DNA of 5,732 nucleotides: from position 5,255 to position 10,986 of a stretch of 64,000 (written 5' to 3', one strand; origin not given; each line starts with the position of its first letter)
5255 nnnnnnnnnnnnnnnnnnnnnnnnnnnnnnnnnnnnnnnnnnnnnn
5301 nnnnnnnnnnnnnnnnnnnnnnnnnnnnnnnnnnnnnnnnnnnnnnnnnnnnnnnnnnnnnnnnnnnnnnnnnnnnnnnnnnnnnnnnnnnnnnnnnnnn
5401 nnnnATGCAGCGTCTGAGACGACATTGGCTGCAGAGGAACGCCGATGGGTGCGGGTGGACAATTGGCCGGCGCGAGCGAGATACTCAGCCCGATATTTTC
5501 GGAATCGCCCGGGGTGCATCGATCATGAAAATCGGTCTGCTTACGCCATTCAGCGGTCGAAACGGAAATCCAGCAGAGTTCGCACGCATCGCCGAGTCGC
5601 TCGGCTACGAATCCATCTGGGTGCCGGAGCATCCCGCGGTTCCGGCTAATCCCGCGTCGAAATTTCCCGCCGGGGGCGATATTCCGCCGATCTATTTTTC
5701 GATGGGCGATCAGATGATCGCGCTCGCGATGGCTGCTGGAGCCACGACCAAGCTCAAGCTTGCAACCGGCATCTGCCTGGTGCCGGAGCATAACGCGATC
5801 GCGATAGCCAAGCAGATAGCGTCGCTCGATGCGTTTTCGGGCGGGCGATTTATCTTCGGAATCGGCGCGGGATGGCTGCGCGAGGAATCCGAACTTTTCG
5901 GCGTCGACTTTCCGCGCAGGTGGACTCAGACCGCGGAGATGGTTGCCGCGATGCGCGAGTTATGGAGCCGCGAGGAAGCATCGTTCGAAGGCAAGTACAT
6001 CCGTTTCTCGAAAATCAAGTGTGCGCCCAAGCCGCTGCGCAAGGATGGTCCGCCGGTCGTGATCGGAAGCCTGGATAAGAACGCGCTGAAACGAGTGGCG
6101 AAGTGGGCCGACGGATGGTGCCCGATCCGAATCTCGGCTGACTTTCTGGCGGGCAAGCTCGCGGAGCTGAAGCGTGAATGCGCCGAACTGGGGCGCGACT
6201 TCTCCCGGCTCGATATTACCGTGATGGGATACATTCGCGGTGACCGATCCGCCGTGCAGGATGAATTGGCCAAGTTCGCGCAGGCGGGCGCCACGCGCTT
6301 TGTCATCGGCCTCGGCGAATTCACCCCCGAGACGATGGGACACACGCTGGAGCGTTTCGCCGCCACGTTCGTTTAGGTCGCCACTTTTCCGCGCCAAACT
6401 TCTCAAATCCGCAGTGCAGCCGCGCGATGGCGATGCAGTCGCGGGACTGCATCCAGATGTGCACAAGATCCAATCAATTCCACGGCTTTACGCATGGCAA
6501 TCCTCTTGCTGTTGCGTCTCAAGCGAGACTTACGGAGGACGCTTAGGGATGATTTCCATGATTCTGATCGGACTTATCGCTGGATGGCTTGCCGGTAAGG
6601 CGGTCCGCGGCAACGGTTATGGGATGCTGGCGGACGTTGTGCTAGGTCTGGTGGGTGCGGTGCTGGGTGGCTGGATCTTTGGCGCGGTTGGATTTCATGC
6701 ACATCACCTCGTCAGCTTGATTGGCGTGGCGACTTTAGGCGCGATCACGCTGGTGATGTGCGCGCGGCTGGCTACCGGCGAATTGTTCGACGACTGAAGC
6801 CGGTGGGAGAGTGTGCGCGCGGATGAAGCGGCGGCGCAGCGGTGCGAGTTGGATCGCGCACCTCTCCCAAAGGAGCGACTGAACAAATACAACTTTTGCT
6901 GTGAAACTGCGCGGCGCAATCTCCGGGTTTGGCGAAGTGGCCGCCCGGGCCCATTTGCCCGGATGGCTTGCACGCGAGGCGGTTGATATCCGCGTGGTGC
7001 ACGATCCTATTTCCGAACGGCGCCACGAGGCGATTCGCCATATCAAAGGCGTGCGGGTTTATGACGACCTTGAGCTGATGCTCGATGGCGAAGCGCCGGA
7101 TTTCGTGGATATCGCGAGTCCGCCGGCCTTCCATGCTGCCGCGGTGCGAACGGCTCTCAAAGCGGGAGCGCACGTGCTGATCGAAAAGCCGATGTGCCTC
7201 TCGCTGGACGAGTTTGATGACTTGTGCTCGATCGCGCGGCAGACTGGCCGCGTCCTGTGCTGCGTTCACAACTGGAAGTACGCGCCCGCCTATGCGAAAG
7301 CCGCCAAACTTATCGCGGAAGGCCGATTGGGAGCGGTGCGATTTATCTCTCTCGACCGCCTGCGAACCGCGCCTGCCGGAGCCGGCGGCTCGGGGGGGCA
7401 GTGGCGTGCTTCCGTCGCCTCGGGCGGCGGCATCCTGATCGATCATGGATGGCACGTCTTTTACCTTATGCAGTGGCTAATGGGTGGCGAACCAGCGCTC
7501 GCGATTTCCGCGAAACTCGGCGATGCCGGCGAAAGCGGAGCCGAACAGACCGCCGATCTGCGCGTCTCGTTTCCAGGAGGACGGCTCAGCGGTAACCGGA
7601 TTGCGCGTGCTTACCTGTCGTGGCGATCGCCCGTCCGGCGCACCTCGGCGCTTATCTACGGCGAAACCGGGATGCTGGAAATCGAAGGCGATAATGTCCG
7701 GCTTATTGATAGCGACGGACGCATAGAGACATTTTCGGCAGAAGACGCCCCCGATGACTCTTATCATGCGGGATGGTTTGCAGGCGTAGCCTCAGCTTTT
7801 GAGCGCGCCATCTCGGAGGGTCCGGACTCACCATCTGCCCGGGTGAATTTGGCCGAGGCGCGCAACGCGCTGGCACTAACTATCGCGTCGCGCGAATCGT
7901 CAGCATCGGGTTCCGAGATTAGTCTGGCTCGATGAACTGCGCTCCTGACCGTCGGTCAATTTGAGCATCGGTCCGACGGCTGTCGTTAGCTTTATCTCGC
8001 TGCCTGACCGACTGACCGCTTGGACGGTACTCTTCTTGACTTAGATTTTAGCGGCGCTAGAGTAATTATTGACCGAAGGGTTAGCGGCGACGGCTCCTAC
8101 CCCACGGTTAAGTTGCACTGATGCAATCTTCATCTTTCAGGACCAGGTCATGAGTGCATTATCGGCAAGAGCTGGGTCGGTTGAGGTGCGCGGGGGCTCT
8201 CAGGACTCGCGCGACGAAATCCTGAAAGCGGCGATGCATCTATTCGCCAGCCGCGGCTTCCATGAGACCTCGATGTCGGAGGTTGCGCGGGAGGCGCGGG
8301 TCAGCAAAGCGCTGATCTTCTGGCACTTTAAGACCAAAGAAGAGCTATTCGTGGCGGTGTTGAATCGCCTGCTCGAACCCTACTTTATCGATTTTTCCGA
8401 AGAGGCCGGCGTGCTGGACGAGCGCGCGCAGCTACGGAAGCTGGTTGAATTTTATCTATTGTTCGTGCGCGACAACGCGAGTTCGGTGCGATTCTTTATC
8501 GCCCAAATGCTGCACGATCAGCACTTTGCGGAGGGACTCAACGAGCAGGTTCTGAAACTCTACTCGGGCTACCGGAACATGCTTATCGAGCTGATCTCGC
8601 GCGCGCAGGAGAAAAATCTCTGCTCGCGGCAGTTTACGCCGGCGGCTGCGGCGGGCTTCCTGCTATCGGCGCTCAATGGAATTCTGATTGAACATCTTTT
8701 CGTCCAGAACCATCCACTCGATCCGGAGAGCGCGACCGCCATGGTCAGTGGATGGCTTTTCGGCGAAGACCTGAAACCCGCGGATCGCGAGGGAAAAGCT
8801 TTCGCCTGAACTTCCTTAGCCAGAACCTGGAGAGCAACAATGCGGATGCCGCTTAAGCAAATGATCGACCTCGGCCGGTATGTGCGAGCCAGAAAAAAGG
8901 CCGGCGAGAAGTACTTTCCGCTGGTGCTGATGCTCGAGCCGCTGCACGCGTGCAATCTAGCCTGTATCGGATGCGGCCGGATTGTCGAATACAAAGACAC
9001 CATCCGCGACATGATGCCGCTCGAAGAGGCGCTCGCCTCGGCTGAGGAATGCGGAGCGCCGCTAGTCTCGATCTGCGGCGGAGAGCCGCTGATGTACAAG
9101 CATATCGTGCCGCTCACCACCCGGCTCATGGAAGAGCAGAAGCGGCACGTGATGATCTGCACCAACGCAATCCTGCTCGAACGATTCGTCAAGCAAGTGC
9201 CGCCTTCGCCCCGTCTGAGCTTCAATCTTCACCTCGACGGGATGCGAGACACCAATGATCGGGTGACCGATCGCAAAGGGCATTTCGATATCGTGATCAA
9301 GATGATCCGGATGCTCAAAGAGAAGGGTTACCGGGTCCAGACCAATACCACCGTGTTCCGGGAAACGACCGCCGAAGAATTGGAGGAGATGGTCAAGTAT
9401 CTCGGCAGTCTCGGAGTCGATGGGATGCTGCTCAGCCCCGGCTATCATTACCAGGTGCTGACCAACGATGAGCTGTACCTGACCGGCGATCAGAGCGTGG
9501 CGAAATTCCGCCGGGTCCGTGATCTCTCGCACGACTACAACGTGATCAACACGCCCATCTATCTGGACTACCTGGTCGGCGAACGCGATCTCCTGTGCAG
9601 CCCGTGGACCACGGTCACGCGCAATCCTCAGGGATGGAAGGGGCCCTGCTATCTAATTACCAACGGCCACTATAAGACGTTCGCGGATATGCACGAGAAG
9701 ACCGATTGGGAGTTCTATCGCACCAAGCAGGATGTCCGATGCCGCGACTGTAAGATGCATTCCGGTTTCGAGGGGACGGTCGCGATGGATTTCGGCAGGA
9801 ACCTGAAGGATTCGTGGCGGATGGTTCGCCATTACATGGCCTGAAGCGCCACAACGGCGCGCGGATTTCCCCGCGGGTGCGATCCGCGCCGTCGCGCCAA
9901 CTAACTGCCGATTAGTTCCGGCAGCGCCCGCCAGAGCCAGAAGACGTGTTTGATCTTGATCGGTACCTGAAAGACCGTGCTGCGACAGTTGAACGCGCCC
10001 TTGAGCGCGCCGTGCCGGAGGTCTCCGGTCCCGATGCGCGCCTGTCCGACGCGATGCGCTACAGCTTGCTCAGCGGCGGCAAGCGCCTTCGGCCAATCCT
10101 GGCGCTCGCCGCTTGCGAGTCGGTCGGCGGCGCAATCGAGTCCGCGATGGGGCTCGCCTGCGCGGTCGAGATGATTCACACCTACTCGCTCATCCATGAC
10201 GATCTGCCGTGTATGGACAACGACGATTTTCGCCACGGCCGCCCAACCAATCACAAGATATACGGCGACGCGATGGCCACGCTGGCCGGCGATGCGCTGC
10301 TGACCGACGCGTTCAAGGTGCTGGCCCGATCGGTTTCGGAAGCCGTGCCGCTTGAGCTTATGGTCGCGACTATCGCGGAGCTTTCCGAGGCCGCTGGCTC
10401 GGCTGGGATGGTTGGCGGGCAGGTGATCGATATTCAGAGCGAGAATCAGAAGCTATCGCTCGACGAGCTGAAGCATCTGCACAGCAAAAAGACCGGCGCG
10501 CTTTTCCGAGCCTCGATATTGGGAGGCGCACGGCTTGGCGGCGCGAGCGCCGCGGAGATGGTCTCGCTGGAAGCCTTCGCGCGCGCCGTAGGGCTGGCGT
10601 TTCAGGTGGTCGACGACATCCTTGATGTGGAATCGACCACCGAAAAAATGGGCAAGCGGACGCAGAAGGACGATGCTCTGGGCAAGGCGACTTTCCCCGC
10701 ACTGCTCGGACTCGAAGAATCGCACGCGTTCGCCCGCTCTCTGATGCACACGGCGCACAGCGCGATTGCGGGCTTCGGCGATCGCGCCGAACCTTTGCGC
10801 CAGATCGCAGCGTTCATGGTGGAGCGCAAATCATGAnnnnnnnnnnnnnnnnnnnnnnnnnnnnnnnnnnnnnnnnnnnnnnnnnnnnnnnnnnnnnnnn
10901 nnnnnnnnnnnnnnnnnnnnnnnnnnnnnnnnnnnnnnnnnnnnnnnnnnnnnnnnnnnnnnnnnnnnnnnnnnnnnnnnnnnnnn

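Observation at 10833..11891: Zn-alcohol dehydrogenase translationally coupled to ispA inside the hopanoid cluster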

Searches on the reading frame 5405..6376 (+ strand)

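Call 12: search_protein_families(library=ncbifam, proteins=[window:5405-6376:+], max_evalue=1e-8)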
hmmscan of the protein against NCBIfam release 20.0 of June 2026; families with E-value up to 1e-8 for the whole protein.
window:5405-6376:+ (323 aa): 26 families (the best 25 are shown)
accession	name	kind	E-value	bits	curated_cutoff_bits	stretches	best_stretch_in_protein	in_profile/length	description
TIGR03619.1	F420_Rv2161c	subfamily_domain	4.8e-71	239.2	166.9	1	58-302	2-246/247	TIGR03619 family F420-dependent LLM class oxidoreductase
TIGR03560.1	F420_Rv1855c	subfamily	1.4e-36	126.5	231.4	1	58-273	17-226/227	TIGR03560 family F420-dependent LLM class oxidoreductase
TIGR03571.1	lucif_BA3436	subfamily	2.5e-25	89.4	303.9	1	40-249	10-215/304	TIGR03571 family LLM class oxidoreductase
TIGR03621.1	F420_MSMEG_2516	subfamily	5.8e-22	78.2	213.15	1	105-236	44-171/295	TIGR03621 family F420-dependent LLM class oxidoreductase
TIGR04021.1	LLM_DMSO2_sfnG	equivalog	8.5e-21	74.7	382.95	1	107-305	68-266/350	dimethylsulfone monooxygenase SfnG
TIGR03559.1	F420_Rv3520c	subfamily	2.4e-19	69.6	335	1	102-245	39-193/325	LLM class F420-dependent oxidoreductase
TIGR03854.1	F420_MSMEG_3544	hypoth_equivalog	1.4e-18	67.2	295.6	1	97-265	37-204/290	TIGR03854 family LLM class F420-dependent oxidoreductase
TIGR04024.1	F420_NP1902A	hypoth_equivalog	4.1e-18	65.2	345.4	1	102-306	41-242/330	TIGR04024 family LLM class F420-dependent oxidoreductase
TIGR03564.1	F420_MSMEG_4879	subfamily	7.2e-18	65.1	234.25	1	101-242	24-164/265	TIGR03564 family F420-dependent LLM class oxidoreductase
NF002619.0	PRK02271.1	equivalog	8.7e-18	64.7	276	1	102-238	41-174/329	5,10-methylenetetrahydromethanopterin reductase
TIGR03555.1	F420_mer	equivalog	3.8e-17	62.7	348.7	1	102-281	39-216/325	5,10-methylenetetrahydromethanopterin reductase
TIGR03617.1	F420_MSMEG_2256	subfamily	4.7e-17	61.9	278.15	1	102-279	20-205/318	TIGR03617 family F420-dependent LLM class oxidoreductase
TIGR04020.1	seco_metab_LLM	subfamily_domain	1.4e-16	60.6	244.45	1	58-285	23-239/341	MupA/Atu3671 family FMN-dependent luciferase-like monooxygenase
TIGR03856.1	F420_MSMEG_2906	subfamily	6.8e-15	55.3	243.7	1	106-305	56-233/249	LLM class F420-dependent oxidoreductase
TIGR03857.1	F420_MSMEG_2249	hypoth_equivalog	4e-14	52.6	218.4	1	110-312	49-249/329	TIGR03857 family LLM class F420-dependent oxidoreductase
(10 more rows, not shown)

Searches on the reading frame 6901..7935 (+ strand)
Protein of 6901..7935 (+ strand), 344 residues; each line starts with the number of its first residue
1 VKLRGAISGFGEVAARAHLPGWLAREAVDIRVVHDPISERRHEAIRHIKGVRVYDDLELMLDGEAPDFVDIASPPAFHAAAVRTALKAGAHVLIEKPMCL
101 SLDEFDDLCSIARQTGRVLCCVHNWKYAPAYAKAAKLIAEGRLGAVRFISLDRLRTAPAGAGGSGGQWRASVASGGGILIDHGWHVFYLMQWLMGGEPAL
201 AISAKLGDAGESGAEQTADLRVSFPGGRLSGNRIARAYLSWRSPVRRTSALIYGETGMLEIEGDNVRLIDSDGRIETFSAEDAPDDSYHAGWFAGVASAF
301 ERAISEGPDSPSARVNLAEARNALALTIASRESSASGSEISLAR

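Call 3: search_protein_families(library=pfam, proteins=[window:6901-7935:+])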
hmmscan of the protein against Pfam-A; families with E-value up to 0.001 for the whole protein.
window:6901-7935:+ (344 aa): 3 families
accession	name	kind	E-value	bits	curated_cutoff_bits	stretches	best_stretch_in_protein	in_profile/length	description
PF01408.29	GFO_IDH_MocA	-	1.3e-20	74.7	24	1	5-119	3-116/120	Oxidoreductase family, NAD-binding Rossmann fold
PF22725.1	GFO_IDH_MocA_C3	-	6e-19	68.7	27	1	131-260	1-124/124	GFO/IDH/MocA C-terminal domain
PF02894.22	GFO_IDH_MocA_C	-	7.5e-10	39.4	22.9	1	136-337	2-213/218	Oxidoreductase family, C-terminal alpha/beta domain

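Call 4: search_protein_families(library=ncbifam, proteins=[window:6901-7935:+])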
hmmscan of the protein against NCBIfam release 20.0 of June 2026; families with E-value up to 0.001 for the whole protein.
window:6901-7935:+ (344 aa): 9 families
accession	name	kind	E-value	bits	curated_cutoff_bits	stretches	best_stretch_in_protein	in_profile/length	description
TIGR04380.1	myo_inos_iolG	equivalog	2.5e-20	72.6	355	1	6-339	5-328/330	inositol 2-dehydrogenase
NF008607.0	PRK11579.1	subfamily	2.2e-17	63.1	330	1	6-198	8-193/346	oxidoreductase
NF052479.1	LevoglcsnDh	equivalog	6.7e-16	58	650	1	26-196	34-204/386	levoglucosan dehydrogenase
NF040723.1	UDP-GlcNAcDh_Arch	equivalog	1.8e-13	50.7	450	1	26-195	23-178/302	UDP-N-acetylglucosamine 3-dehydrogenase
NF007574.0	PRK10206.1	equivalog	9e-12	44.7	352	1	1-147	1-147/345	oxidoreductase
NF041392.1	XylDh_Gfo6_Halo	equivalog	5.4e-10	38.6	350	1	3-199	17-217/350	D-xylose 1-dehydrogenase Gfo6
NF052679.1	InsChiInosDhIolG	equivalog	7.2e-05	22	540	1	29-146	29-148/343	bifunctional inositol 2-dehydrogenase/D-chiro-inositol 1-dehydrogenase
NF058563.1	BT_2159_fam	equivalog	0.00012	21.3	650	1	6-167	4-162/350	disaccharide 3-dehydrogenase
NF058561.1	BT_2158_fam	equivalog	0.00017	20.3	750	1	46-147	75-178/487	glycoside 3-dehydrogenase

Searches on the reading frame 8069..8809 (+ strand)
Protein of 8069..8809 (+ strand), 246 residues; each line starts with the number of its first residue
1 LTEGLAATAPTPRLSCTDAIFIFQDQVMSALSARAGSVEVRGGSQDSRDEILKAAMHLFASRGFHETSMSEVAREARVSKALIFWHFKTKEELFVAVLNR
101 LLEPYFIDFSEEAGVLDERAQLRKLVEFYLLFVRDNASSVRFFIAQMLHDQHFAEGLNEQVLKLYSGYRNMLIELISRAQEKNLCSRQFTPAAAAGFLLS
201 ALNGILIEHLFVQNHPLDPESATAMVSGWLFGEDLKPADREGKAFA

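Call 3: search_protein_families(library=pfam, proteins=[window:8069-8809:+])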
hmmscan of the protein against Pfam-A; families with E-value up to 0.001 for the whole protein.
window:8069-8809:+ (246 aa): 5 families
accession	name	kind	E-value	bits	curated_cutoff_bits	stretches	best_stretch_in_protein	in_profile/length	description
PF00440.29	TetR_N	-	5.2e-20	71.4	24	1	51-97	1-47/47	Bacterial regulatory proteins, tetR family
PF13977.11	TetR_C_6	-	4.4e-06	27.3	27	1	119-227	2-107/115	BetI-type transcriptional repressor, C-terminal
PF17932.6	TetR_C_24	-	6.7e-05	23.6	26.4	1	118-205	4-87/114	Tetracyclin repressor-like, C-terminal domain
PF13022.12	HTH_Tnp_1_2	-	0.0001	22.8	27.9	1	54-112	14-70/122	Helix-turn-helix of insertion element transposase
PF16859.10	TetR_C_11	-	0.00089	20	32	0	119-226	8-110/113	Tetracyclin repressor-like, C-terminal domain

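Call 4: search_protein_families(library=ncbifam, proteins=[window:8069-8809:+])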
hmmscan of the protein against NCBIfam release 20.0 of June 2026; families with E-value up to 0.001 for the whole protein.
window:8069-8809:+ (246 aa): 23 families
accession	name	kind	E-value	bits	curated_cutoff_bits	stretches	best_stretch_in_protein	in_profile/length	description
NF051852.1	efflux_TF_MtrR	exception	9.1e-18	64.8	280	1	44-213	8-181/205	multidrug efflux system transcriptional repressor MtrR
NF041196.1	ScbR_bind_reg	equivalog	4.6e-17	62.8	150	1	46-208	6-164/191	ScbR family autoregulator-binding transcription factor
NF037937.1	septum_RefZ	equivalog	3.5e-15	56.4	180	1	48-156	1-112/195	forespore capture DNA-binding protein RefZ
NF053731.1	TransRegFasRMycb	equivalog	5.3e-14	52.5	330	1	45-145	10-111/199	HTH-type transcriptional activator FasR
NF053878.1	FATransRegFadRBac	equivalog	1e-13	51.5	200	1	49-189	6-144/190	fatty acid metabolism transcriptional regulator FadR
NF007949.0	PRK10668.1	equivalog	1.4e-13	50.9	271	1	44-213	9-182/216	multidrug efflux transporter transcriptional repressor AcrR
TIGR03613.1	RutR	equivalog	2.8e-13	50.2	368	1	47-151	9-113/202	pyrimidine utilization regulatory protein R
NF053516.1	TranRepPrsAVib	equivalog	7.1e-13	48.8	300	1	45-122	5-82/208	TetR family transcriptional repressor PsrA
NF011584.0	PRK15008.1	equivalog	2.7e-12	47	230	1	47-150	19-122/212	HTH-type transcriptional regulator RutR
TIGR03384.1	betaine_BetI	equivalog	2.1e-11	43.9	201.3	1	47-112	9-74/189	choline-binding transcriptional repressor BetI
NF007430.0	PRK09975.1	equivalog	7.7e-11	41.5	274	1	45-211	10-179/220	acrEF/envCD operon transcriptional regulator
NF050111.1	TransRegSACE7040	equivalog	1.5e-10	41.3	250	1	47-183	2-136/186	SACE_7040 family transcriptional regulator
NF001978.0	PRK00767.1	equivalog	1.9e-10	40.9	118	1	48-125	11-90/197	transcriptional regulator BetI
TIGR03968.1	mycofact_TetR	equivalog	5.6e-08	32.6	224.9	1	45-93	8-56/190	mycofactocin system transcriptional regulator MftR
NF051457.1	acryl_TF_AcuR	equivalog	9.4e-08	31.6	247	1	43-197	14-171/204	acrylate utilization transcriptional regulator AcuR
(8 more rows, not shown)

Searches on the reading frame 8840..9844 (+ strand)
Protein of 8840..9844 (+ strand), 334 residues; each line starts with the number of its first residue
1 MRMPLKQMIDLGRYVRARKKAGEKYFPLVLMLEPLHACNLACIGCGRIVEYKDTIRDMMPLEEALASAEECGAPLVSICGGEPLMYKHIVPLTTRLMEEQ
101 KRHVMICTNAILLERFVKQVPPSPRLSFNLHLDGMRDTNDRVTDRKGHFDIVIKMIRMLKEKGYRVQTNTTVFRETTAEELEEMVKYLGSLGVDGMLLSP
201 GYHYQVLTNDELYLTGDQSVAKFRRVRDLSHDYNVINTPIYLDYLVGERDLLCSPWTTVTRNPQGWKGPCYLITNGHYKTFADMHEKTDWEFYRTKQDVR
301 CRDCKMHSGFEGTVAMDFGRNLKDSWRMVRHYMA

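Call 3: search_protein_families(library=pfam, proteins=[window:8840-9844:+])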
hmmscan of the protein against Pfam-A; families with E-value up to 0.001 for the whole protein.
window:8840-9844:+ (334 aa): 2 families
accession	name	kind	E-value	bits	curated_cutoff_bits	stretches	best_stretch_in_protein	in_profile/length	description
PF11946.13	DUF3463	-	9.6e-41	139.2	31.3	1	196-327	1-133/134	Domain of unknown function (DUF3463)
PF04055.27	Radical_SAM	-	1e-21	78.3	29.5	1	34-188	3-166/166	Radical SAM superfamily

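Call 4: search_protein_families(library=ncbifam, proteins=[window:8840-9844:+])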
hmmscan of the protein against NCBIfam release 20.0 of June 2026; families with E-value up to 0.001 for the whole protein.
window:8840-9844:+ (334 aa): 50 families (the best 25 are shown)
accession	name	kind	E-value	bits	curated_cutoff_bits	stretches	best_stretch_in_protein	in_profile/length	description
TIGR03470.1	HpnH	equivalog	5e-112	374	225.05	1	1-317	1-318/318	adenosyl-hopene transferase HpnH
TIGR04053.2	TIGR04053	equivalog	1.2e-16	61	395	1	27-193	7-178/366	TIGR04053 family radical SAM/SPASM domain-containing protein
TIGR02666.1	moaA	equivalog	5.5e-16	58.4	284.05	1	37-190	19-182/336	GTP 3',8-cyclase MoaA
TIGR03961.1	rSAM_PTO1314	hypoth_equivalog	1.6e-15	57.2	306.05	1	11-311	6-305/332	PTO1314 family radical SAM protein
TIGR02668.1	moaA_archaeal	equivalog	1.5e-13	50.4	325.25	1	36-189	18-174/303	GTP 3',8-cyclase MoaA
NF001199.0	PRK00164.2-1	equivalog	3.3e-13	49.5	231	1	36-189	20-176/308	GTP 3',8-cyclase MoaA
TIGR04545.1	rSAM_ahbD_hemeb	equivalog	3.4e-13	49.8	500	1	35-210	7-187/339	heme b synthase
TIGR04546.1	rSAM_ahbC_deAc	equivalog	5.5e-13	48.5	650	1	35-190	46-202/390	12,18-didecarboxysiroheme deacetylase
TIGR04051.1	rSAM_NirJ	equivalog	1.1e-12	47.7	515.45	1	35-199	9-174/354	heme d1 biosynthesis radical SAM protein NirJ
TIGR04054.1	rSAM_NirJ1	equivalog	4.2e-12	45.4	650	1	29-190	37-199/387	putative heme d1 biosynthesis radical SAM protein NirJ1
NF047865.1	rSAM_PapB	equivalog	4.5e-11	42.6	340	1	35-213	10-198/330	PapB family radical SAM/SPASM ranthipeptide maturase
TIGR04080.1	rSAM_pep_cyc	equivalog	1.5e-10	40.3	500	1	13-188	92-265/440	KxxxW cyclic peptide radical SAM maturase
TIGR04347.1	pseudo_SAM_Halo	equivalog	2.1e-10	40.4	525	1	31-232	41-244/390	TIGR04347 family pseudo-SAM/SPASM protein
TIGR04317.1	W_rSAM_matur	equivalog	3.8e-10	39.4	380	1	30-212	6-195/349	tungsten cofactor oxidoreductase radical SAM maturase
TIGR04251.1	SCM_rSAM_ScmF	equivalog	8.9e-10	38.5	400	1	37-194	13-175/353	SynChlorMet cassette radical SAM/SPASM protein ScmF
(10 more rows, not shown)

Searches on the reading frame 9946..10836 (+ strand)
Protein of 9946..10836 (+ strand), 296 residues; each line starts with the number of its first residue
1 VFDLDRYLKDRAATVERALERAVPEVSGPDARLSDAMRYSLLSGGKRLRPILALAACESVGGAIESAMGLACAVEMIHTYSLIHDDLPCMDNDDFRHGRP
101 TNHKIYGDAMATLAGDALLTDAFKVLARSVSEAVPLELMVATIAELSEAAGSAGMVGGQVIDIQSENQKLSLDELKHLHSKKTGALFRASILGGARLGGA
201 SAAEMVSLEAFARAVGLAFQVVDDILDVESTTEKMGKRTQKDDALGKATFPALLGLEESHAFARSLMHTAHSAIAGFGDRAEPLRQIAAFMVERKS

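Call 3: search_protein_families(library=pfam, proteins=[window:9946-10836:+])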
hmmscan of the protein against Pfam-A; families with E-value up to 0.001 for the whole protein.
window:9946-10836:+ (296 aa): 1 family
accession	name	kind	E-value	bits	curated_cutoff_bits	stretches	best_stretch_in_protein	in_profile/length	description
PF00348.22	polyprenyl_synt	-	2.1e-55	188.1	27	1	32-264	3-227/251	Polyprenyl synthetase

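Call 4: search_protein_families(library=ncbifam, proteins=[window:9946-10836:+])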
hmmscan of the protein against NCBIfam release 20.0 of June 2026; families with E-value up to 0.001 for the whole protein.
window:9946-10836:+ (296 aa): 16 families
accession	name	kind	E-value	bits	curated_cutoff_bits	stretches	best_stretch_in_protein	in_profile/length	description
NF045685.1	GGPPSynCrtE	equivalog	2.3e-110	368.3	460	1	2-295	1-292/293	geranylgeranyl diphosphate synthase CrtE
NF045485.1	FPPsyn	subfamily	5.8e-109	363.7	275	1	10-295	3-287/288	farnesyl diphosphate synthase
NF007877.0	PRK10581.1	equivalog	3.4e-75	253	321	1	3-295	2-298/299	(2E,6E)-farnesyl diphosphate synthase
NF041169.1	f2_encap_cargo4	exception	3.4e-59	200.8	450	1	8-273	5-270/334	family 2 encapsulin nanocompartment cargo protein polyprenyl transferase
NF040698.1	IdsA_Meth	equivalog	4.8e-58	196.9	468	1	4-260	3-254/328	short chain isoprenyl diphosphate synthase IdsA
NF041003.1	GGPP_syn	equivalog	9.2e-46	156.4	500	1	4-267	2-258/326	geranylgeranyl diphosphate synthase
NF045549.1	GGPPsyn_IdsB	equivalog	4e-34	118.2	475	1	43-266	63-279/346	geranylgeranyl diphosphate synthase IdsB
TIGR02748.1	GerC3_HepT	equivalog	4.9e-34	117.9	456.55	1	6-268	7-254/319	heptaprenyl diphosphate synthase component II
NF040789.2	gerfarn_diphsyn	equivalog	2.3e-32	112.5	560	1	8-250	11-261/345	geranylfarnesyl diphosphate synthase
NF008140.0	PRK10888.1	equivalog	6.7e-32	111.1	412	1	29-270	27-258/323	octaprenyl diphosphate synthase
TIGR02749.1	prenyl_cyano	equivalog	2.1e-30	105.9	383.2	1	36-262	35-253/322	solanesyl diphosphate synthase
NF042417.1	NPPPS_Mycobact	equivalog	2.2e-28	99.3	600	1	14-266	25-266/335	nonaprenyl/(2E,6E)-farnesyl/geranylgeranyl diphosphat synthase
NF045628.1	HxpDPsynlarge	equivalog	1.8e-26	92.9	500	1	11-268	4-247/311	hexaprenyl-diphosphate synthase large subunit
NF040627.1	GFPS_Meth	equivalog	3.1e-26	92.5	600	1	30-233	25-215/285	geranylfarnesyl diphosphate synthase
NF042416.1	GFPPS_Mycobact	equivalog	1.9e-14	53.4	600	1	31-250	28-261/350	bifunctional (2E,6E)-farnesyl/geranyl diphosphate synthase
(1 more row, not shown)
